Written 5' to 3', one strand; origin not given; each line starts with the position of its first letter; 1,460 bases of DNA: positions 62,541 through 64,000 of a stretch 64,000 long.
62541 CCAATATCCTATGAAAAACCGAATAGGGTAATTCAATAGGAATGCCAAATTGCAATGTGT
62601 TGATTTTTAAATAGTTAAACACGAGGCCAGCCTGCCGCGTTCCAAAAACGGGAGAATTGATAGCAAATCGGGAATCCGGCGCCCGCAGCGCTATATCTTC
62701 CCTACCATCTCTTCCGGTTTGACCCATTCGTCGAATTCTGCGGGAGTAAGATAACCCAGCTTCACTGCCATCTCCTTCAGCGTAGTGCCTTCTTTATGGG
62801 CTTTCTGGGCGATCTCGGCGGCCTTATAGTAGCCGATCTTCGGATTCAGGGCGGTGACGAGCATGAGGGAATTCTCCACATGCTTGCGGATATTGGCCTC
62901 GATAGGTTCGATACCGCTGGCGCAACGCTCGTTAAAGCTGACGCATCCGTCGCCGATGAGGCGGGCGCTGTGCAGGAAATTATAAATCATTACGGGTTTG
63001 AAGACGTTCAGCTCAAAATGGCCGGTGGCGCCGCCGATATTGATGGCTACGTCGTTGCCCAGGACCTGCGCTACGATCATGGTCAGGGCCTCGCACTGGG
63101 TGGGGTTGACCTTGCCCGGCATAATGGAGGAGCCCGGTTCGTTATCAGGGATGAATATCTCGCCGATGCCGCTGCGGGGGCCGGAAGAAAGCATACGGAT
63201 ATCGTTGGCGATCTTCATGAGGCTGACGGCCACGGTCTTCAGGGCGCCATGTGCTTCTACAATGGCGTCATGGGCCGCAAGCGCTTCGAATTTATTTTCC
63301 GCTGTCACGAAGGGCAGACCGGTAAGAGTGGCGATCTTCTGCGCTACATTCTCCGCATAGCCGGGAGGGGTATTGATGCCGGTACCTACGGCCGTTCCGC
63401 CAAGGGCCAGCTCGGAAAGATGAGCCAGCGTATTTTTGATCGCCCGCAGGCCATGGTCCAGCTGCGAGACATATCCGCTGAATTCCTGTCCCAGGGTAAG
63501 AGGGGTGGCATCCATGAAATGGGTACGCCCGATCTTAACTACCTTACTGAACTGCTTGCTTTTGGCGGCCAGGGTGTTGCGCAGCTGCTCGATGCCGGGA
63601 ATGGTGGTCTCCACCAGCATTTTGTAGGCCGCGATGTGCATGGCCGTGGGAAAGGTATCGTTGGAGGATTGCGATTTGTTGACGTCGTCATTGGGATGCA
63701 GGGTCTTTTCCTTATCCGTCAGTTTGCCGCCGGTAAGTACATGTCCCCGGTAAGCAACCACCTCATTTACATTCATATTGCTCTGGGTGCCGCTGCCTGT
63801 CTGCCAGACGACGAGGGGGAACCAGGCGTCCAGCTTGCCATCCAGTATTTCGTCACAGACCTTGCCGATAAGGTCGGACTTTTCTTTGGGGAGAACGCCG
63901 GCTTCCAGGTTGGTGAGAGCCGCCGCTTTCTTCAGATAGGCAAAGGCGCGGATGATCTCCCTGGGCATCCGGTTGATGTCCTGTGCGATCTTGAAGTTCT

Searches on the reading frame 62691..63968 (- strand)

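Call 81: search_protein_families(library=pfam, proteins=[window:62691-63968:-], max_evalue=0.00001)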
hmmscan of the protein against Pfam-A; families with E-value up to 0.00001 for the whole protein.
window:62691-63968:- (425 aa): 2 families
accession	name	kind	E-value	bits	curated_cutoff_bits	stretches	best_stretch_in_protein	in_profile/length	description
PF00206.25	Lyase_1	-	1.9e-103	346.6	27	1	6-304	29-312/312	Lyase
PF10415.14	FumaraseC_C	-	1.4e-25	89.9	32.5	1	370-422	1-53/54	Fumarase C C-terminus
